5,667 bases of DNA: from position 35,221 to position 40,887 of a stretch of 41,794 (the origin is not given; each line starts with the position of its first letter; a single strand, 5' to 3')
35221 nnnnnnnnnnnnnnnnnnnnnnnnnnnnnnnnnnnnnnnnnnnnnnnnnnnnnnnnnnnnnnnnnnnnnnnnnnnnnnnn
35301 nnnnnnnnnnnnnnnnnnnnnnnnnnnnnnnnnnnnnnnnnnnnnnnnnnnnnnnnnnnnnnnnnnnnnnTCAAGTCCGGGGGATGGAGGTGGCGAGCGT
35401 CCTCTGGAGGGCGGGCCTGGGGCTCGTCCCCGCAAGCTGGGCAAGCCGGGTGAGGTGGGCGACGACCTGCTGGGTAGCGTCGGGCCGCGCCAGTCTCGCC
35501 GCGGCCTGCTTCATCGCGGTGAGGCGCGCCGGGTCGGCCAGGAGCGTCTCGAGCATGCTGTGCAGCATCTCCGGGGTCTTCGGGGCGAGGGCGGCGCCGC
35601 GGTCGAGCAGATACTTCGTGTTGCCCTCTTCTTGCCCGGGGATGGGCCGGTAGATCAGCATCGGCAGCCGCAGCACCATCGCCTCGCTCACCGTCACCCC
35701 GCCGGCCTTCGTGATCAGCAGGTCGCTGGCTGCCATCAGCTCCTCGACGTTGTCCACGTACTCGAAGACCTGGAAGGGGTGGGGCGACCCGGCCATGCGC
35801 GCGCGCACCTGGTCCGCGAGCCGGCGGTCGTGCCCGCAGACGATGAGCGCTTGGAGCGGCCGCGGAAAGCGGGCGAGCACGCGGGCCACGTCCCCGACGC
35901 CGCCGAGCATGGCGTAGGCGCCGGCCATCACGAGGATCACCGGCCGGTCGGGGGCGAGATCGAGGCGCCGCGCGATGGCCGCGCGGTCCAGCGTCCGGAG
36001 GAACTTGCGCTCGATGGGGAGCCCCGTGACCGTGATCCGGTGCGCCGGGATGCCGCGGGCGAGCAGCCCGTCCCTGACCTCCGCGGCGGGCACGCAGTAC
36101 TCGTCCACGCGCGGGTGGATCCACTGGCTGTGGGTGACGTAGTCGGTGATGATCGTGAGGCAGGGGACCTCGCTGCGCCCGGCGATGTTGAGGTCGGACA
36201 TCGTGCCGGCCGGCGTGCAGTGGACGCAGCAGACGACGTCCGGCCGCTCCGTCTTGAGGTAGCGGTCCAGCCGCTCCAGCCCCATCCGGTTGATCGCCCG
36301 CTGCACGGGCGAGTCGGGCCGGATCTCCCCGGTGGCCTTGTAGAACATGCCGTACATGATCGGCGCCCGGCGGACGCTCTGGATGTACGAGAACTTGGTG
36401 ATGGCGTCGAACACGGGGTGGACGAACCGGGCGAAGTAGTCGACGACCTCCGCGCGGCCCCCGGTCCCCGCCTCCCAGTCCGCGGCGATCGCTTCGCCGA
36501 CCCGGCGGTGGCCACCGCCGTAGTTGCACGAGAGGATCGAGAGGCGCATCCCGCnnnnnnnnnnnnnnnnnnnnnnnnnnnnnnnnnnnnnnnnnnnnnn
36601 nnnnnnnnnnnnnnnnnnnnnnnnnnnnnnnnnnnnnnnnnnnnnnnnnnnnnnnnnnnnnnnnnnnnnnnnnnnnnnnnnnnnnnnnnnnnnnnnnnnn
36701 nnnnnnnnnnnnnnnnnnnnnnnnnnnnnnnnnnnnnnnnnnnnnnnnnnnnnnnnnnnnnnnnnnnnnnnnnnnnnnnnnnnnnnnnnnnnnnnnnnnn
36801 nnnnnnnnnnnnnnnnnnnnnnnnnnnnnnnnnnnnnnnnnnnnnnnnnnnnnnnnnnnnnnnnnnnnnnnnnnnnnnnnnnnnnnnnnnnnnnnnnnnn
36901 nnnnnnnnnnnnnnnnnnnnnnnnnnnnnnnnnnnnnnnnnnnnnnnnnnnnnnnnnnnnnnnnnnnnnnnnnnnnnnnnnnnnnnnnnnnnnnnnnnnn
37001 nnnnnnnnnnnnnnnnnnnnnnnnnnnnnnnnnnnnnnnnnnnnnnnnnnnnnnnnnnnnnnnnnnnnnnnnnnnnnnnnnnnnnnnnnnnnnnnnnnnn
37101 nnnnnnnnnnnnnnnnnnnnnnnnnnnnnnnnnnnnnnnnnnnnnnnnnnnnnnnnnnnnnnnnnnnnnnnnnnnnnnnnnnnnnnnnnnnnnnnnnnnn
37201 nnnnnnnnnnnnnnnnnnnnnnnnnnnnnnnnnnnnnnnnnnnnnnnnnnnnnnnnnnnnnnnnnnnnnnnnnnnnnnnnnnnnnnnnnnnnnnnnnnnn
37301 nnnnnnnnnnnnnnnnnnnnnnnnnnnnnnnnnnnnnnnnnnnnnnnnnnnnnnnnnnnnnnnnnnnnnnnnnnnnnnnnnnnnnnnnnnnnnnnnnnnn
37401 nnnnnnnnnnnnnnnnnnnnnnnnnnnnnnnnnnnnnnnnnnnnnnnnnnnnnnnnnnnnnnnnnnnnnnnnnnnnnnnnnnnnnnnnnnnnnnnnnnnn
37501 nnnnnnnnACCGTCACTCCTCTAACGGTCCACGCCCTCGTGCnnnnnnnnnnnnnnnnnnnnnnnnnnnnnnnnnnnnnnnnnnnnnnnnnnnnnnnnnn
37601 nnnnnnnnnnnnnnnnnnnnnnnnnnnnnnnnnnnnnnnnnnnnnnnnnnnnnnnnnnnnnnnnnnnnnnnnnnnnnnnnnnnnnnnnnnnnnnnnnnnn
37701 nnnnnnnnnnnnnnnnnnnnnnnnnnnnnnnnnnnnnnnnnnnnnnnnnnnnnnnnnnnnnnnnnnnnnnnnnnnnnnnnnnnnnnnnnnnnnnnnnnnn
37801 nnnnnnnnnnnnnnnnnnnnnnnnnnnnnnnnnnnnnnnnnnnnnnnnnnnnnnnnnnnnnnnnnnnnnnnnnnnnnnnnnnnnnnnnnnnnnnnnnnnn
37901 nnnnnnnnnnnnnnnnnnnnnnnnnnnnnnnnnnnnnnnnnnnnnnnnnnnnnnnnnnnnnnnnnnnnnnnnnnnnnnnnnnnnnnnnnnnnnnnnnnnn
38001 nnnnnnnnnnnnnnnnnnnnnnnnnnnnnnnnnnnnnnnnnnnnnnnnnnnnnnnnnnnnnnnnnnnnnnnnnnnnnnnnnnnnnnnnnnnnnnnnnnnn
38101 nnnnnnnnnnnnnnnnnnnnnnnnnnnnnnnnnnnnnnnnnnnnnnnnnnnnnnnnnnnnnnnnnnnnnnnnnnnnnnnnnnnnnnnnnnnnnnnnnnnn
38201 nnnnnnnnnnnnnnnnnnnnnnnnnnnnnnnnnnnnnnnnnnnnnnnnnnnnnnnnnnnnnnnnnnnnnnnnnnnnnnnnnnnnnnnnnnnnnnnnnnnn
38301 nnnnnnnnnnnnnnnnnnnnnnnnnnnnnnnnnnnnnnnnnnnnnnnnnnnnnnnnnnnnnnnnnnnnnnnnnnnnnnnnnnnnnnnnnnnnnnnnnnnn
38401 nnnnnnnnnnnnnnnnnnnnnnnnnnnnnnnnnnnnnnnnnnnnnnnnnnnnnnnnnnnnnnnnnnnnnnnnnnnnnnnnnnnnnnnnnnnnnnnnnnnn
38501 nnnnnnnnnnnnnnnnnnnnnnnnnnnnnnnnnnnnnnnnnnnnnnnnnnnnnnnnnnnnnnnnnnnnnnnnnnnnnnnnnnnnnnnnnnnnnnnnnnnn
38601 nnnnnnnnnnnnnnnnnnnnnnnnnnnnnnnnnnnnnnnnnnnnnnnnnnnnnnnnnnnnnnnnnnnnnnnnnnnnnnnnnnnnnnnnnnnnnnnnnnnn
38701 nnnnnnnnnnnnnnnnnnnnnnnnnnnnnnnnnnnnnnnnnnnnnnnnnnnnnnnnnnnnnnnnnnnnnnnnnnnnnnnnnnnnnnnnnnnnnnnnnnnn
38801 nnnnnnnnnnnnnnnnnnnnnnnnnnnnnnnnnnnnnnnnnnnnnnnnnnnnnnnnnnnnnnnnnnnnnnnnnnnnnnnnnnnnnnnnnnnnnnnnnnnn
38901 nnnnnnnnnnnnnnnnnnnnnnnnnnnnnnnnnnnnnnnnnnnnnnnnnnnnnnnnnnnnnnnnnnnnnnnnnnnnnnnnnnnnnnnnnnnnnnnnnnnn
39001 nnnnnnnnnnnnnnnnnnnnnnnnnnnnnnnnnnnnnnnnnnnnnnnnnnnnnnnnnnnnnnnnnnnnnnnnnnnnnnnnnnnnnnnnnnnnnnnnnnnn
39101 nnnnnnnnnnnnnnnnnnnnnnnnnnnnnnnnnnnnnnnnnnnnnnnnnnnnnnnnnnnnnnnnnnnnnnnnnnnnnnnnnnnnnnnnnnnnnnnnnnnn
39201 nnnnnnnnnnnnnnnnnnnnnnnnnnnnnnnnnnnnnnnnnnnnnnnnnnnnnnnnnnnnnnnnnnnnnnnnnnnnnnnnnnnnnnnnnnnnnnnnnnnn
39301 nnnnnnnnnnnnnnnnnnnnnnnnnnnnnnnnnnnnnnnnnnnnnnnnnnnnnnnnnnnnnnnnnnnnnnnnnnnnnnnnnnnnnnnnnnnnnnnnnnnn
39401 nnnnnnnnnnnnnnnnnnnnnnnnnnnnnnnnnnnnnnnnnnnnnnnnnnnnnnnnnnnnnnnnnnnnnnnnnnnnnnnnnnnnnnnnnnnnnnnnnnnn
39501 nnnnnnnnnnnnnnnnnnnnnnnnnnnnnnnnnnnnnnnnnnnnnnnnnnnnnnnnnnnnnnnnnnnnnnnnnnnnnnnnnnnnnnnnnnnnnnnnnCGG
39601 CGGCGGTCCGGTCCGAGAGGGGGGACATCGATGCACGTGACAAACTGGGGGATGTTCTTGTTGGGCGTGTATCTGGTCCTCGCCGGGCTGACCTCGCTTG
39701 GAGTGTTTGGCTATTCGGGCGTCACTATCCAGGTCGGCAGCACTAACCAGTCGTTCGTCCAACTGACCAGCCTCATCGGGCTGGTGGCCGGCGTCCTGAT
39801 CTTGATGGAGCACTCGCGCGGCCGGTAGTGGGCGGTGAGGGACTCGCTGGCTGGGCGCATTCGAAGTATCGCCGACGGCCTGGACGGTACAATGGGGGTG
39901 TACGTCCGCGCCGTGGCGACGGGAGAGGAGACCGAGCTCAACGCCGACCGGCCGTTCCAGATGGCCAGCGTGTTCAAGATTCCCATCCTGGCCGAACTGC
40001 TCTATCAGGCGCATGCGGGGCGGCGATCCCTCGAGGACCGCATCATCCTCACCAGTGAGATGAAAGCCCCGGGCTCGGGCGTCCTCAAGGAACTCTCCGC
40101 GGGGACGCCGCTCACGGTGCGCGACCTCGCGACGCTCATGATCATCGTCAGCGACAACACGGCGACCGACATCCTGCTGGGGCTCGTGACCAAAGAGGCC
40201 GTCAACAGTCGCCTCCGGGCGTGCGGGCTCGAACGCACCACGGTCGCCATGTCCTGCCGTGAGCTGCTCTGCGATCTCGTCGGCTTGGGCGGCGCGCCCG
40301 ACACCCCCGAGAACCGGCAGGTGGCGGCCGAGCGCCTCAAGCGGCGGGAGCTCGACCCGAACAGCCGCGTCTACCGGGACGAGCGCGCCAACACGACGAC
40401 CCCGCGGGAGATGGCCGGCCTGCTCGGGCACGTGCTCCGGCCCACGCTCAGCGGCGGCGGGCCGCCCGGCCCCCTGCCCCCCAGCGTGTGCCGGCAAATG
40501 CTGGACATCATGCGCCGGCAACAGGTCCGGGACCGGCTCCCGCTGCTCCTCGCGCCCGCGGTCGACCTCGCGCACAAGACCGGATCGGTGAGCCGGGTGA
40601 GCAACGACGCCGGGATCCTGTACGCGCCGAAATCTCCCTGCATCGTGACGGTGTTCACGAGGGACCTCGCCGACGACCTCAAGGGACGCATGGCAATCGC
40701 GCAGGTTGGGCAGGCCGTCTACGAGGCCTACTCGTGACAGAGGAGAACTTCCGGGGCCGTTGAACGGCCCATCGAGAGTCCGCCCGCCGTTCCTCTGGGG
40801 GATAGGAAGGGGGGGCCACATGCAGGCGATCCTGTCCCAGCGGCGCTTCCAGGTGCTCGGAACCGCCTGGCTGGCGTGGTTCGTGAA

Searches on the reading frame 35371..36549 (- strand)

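Call 8: search_protein_families(library=ncbifam, proteins=[window:35371-36549:-], max_evalue=0.00001)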
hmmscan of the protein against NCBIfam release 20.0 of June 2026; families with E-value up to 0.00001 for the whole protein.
window:35371-36549:- (392 aa): 5 families
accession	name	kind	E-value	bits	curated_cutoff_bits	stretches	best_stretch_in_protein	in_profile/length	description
NF010135.0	PRK13609.1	equivalog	6.1e-85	285.5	500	1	3-371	7-370/388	diglucosyl diacylglycerol synthase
NF010134.0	PRK13608.1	equivalog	4.7e-56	190.5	557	1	4-370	9-369/391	diglucosyl diacylglycerol synthase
TIGR01133.1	murG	equivalog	4.7e-15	55.4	250.25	1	171-364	155-351/353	undecaprenyldiphospho-muramoylpentapeptide beta-N-acetylglucosaminyltransferase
TIGR03590.1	PseG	equivalog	6.1e-07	29.3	153.55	1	193-300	167-267/280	UDP-2,4-diacetamido-2,4,6-trideoxy-beta-L-altropyranose hydrolase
NF009102.0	PRK12446.1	equivalog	1.6e-06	27.3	339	1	167-299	151-277/352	undecaprenyldiphospho-muramoylpentapeptide beta-N-acetylglucosaminyltransferase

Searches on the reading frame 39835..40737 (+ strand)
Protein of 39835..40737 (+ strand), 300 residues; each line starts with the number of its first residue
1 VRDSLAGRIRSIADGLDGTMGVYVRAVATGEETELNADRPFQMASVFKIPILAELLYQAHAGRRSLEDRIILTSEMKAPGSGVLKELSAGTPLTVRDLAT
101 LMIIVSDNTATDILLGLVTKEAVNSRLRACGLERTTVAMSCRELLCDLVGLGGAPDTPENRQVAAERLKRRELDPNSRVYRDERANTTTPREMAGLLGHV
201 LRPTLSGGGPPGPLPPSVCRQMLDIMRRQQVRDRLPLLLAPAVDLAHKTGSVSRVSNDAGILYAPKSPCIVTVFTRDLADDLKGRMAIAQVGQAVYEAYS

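Call 8: search_protein_families(library=ncbifam, proteins=[window:39835-40737:+], max_evalue=0.00001)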
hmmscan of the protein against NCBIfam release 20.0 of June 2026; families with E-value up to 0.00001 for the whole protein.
window:39835-40737:+ (300 aa): 60 families (the best 25 are shown)
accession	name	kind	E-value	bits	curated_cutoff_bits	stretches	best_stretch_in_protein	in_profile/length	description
NF033103.1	bla_class_A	equivalog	3.5e-36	124.7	200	1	9-298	2-256/257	class A beta-lactamase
NF012099.1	SubclassA2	equivalog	2.7e-20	72.6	320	1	5-139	2-140/275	class A beta-lactamase, subclass A2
NF050797.1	blaCESS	exception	2.1e-15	56.8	525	1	17-137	48-167/296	CESS family extended-spectrum class A beta-lactamase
NF033867.1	blaPAU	exception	2.5e-15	56.6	640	1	17-116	46-145/293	PAU family class A beta-lactamase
NF000232.1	lactamase_L2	exception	5.8e-14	52.3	540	1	16-131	54-169/303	L2 family extended-spectrum class A beta-lactamase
NF000320.3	blaPEN-Bcc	equivalog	2.7e-13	49.9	540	1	17-127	53-163/300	PEN family class A beta-lactamase, Bcc-type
NF041253.1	blaPenN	exception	3.7e-13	49.6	600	1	6-123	46-163/304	PEN-N family class A beta-lactamase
NF041189.1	blaKBL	exception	6.8e-13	48.5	600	1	6-122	25-140/286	KBL family class A beta-lactamase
NF000481.1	carbeni_gen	exception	3.1e-12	46.6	430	1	4-136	22-154/284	CARB/PSE/RTG family carbenicillin-hydrolyzing class A beta-lactamase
NF012143.0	SHV_LEN_OKP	exception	5.8e-12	45.5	535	0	15-122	34-141/285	SHV/LEN/OKP family class A beta-lactamase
NF000512.2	blaSGM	exception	1.2e-11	44.6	500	1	18-133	32-148/285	SGM family class A beta-lactamase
NF000285.3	SHV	exception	2.1e-11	43.8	640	1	14-122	33-141/285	SHV family class A beta-lactamase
NF041590.1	blaCAE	exception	2.1e-11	43.6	625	1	13-117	42-147/300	CAE family broad-spectrum class A beta-lactamase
NF040472.1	blaPAD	exception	6.1e-11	42.2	575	1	6-137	37-169/297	PAD family carbapenem-hydrolyzing class A beta-lactamase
NF000389.2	blaPER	exception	6.5e-11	41.9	650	0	7-138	33-168/308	PER family extended-spectrum class A beta-lactamase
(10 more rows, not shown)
